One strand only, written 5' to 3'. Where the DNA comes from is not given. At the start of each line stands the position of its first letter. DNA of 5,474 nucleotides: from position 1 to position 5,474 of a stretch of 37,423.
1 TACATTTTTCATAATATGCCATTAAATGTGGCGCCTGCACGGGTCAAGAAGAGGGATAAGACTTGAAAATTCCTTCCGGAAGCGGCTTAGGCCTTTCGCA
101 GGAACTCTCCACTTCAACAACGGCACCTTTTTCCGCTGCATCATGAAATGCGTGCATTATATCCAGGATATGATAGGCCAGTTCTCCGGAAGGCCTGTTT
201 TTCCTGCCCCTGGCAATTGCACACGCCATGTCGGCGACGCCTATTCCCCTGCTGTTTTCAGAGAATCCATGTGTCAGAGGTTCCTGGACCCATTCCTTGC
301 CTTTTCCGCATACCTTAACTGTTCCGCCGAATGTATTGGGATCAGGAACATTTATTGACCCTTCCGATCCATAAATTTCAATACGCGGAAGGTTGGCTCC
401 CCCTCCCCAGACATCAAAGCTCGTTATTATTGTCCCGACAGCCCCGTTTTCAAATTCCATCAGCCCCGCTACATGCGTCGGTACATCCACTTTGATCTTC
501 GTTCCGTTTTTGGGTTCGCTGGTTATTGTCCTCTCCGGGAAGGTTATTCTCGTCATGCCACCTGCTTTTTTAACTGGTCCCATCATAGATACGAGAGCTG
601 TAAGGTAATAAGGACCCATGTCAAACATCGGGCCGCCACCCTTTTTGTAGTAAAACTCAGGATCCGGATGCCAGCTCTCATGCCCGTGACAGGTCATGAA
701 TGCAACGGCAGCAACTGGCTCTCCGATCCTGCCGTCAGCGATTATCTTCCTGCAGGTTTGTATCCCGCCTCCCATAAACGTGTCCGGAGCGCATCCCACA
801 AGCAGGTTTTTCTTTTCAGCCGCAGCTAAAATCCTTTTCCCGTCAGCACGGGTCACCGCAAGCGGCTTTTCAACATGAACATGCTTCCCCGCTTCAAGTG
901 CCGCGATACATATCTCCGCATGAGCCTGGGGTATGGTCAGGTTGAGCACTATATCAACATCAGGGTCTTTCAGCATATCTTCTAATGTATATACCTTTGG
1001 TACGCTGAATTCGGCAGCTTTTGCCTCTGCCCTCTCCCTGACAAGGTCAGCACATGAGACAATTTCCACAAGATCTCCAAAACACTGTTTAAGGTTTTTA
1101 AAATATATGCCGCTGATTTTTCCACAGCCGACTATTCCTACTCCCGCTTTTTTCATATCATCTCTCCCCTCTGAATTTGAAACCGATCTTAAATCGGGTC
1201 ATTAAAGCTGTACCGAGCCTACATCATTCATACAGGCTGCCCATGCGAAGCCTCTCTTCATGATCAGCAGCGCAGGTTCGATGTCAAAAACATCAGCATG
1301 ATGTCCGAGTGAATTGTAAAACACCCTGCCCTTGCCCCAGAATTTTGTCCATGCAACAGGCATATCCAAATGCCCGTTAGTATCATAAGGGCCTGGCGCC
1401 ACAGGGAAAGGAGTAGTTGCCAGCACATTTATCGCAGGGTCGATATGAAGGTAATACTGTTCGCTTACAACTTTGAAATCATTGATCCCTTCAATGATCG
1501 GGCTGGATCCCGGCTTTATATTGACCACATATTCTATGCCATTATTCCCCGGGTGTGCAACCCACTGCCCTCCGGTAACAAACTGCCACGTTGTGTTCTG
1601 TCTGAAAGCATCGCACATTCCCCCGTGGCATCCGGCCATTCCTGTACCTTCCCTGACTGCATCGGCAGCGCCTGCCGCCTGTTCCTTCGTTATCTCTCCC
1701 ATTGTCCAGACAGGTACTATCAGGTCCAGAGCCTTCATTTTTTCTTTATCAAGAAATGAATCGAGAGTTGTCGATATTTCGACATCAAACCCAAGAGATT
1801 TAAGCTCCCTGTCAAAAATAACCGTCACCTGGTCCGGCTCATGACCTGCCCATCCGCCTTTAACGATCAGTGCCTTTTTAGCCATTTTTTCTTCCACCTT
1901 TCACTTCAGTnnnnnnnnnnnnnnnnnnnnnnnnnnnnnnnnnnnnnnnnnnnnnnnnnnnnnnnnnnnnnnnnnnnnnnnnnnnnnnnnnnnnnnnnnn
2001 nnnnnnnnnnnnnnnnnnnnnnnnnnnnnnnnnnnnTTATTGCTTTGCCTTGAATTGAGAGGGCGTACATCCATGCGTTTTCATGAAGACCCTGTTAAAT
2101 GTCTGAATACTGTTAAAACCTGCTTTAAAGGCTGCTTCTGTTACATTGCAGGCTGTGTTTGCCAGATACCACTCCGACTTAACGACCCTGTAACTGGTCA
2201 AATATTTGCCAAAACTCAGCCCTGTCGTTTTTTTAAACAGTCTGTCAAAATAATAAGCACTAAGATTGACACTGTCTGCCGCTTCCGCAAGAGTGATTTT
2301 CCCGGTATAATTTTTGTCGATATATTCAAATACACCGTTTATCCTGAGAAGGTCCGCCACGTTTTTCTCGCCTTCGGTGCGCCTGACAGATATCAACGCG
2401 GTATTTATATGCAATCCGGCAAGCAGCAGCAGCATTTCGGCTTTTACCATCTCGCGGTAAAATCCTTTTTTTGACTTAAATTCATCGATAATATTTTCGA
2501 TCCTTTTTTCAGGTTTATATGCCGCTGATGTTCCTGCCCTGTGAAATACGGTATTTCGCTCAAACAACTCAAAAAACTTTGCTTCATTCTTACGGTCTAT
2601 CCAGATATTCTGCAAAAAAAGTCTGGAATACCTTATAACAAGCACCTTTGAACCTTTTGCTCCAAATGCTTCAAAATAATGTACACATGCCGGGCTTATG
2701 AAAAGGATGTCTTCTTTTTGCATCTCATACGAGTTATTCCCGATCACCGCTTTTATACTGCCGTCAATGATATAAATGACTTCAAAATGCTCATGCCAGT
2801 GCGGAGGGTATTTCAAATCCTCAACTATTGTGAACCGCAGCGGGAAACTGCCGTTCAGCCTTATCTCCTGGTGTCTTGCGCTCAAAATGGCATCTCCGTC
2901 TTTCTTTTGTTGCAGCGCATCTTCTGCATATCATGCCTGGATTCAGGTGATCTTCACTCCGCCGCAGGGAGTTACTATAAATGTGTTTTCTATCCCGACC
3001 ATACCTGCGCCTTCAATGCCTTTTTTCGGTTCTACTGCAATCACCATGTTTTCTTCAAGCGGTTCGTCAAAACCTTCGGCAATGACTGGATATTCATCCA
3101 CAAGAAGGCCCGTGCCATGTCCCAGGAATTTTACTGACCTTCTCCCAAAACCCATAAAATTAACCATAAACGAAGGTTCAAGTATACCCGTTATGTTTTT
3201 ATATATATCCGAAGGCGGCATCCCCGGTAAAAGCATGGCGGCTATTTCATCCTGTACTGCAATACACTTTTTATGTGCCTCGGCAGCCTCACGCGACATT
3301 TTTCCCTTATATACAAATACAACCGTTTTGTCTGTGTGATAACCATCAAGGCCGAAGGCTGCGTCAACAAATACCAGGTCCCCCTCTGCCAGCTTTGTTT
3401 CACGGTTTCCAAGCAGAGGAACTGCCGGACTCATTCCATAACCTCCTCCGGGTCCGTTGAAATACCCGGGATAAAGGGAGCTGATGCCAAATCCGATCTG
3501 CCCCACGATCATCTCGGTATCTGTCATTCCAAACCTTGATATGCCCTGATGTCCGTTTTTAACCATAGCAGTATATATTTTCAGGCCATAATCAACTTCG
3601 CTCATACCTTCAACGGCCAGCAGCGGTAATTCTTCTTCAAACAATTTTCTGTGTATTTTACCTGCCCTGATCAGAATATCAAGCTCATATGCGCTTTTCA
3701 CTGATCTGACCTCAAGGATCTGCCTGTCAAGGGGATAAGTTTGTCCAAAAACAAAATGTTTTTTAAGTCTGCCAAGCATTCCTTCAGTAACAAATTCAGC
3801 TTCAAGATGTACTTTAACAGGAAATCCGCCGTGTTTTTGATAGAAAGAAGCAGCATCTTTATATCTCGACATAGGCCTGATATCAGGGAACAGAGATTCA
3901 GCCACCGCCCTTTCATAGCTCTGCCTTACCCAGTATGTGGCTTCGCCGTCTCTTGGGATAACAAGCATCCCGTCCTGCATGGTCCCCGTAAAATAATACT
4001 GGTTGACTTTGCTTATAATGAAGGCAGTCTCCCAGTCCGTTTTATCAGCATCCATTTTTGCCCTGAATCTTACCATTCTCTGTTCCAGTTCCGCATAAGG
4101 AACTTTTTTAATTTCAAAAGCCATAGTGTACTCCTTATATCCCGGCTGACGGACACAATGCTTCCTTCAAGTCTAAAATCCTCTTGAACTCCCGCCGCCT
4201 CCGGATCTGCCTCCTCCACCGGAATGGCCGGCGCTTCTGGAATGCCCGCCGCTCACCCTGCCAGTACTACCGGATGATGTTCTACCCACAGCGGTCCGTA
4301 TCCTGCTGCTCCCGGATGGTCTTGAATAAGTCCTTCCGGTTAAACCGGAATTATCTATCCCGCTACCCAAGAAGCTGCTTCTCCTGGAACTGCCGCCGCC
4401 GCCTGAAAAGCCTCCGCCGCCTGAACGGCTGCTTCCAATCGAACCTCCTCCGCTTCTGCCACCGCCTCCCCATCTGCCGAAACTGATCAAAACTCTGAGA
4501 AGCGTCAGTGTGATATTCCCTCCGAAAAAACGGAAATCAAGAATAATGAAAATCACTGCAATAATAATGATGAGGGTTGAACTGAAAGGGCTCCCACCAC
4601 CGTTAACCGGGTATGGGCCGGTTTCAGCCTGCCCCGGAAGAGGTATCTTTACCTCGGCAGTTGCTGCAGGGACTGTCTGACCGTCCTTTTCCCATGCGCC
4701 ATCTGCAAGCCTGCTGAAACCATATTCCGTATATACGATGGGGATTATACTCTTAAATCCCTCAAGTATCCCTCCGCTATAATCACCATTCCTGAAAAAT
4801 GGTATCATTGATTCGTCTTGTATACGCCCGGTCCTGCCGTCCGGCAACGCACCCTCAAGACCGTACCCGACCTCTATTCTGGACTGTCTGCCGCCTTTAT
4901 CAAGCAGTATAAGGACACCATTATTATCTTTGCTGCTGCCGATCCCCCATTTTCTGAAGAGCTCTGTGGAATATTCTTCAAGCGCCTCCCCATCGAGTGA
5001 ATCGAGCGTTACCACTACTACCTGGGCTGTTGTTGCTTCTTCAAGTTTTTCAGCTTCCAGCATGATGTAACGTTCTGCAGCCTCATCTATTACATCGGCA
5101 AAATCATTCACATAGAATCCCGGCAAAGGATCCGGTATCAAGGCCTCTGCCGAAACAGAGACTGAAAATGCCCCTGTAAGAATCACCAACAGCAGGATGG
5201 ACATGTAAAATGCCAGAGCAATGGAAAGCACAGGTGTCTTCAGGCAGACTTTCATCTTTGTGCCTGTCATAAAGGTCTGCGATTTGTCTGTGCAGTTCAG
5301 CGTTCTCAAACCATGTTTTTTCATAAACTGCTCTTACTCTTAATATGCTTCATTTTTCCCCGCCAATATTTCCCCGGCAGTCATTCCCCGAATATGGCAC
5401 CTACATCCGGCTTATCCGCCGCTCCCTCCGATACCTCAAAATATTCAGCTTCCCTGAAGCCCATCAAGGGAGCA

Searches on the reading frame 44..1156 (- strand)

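Call 34: search_protein_families(library=pfam, proteins=[window:44-1156:-], max_evalue=0.0001)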
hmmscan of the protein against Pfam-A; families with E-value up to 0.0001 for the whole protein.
window:44-1156:- (370 aa): 5 families
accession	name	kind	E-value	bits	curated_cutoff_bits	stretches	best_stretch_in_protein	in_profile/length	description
PF22725.1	GFO_IDH_MocA_C3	-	3.6e-24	85.6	27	1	132-268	1-123/124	GFO/IDH/MocA C-terminal domain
PF01408.29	GFO_IDH_MocA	-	1.2e-22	81.3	24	1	6-120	3-116/120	Oxidoreductase family, NAD-binding Rossmann fold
PF02894.22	GFO_IDH_MocA_C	-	5.6e-10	39.8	22.9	1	136-349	1-218/218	Oxidoreductase family, C-terminal alpha/beta domain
PF03447.22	NAD_binding_3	-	2.6e-09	38.3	24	1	10-117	1-110/116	Homoserine dehydrogenase, NAD binding domain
PF03435.24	Sacchrp_dh_NADP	-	6.7e-07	30.1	25.1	0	6-93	1-95/129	Saccharopine dehydrogenase NADP binding domain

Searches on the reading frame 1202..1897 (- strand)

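Call 34: search_protein_families(library=pfam, proteins=[window:1202-1897:-], max_evalue=0.0001)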
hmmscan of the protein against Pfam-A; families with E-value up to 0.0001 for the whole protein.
window:1202-1897:- (231 aa): 1 family
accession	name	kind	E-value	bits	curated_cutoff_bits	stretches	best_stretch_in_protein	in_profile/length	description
PF06283.17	ThuA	-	3.8e-44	151.9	33.4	1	8-220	1-209/209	Trehalose utilisation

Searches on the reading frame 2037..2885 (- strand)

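Call 34: search_protein_families(library=pfam, proteins=[window:2037-2885:-], max_evalue=0.0001)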
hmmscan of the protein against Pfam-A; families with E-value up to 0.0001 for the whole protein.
window:2037-2885:- (282 aa): 4 families
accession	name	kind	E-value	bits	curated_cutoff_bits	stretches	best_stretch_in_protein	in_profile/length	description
PF12833.13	HTH_18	-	2.1e-20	73.2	33.6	1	203-280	2-79/80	Helix-turn-helix domain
PF00165.29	HTH_AraC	-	1.4e-17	63.7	26.6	2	189-230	1-42/42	Bacterial regulatory helix-turn-helix proteins, AraC family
PF02311.25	AraC_binding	-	1.5e-10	41.4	21.1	1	23-108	13-98/135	AraC-like ligand binding domain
PF07883.17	Cupin_2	-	1.2e-08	35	27.2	1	26-84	11-69/70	Cupin domain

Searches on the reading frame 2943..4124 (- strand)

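Call 34: search_protein_families(library=pfam, proteins=[window:2943-4124:-], max_evalue=0.0001)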
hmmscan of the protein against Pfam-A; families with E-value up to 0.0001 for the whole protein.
window:2943-4124:- (393 aa): 2 families
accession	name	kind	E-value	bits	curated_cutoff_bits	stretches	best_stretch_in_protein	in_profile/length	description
PF00557.29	Peptidase_M24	-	5.9e-33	114.8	23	1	152-386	4-208/208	Metallopeptidase family M24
PF01321.24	Creatinase_N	-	7e-12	46.4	22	1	16-142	1-128/128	Creatinase/Prolidase N-terminal domain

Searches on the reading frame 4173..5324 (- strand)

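Call 34: search_protein_families(library=pfam, proteins=[window:4173-5324:-], max_evalue=0.0001)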
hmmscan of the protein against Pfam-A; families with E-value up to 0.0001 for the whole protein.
window:4173-5324:- (383 aa): 1 family
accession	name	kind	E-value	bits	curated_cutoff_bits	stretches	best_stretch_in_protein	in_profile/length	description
PF04536.20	TPM_phosphatase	-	2.3e-39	134.7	22.1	1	72-194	1-123/125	TPM domain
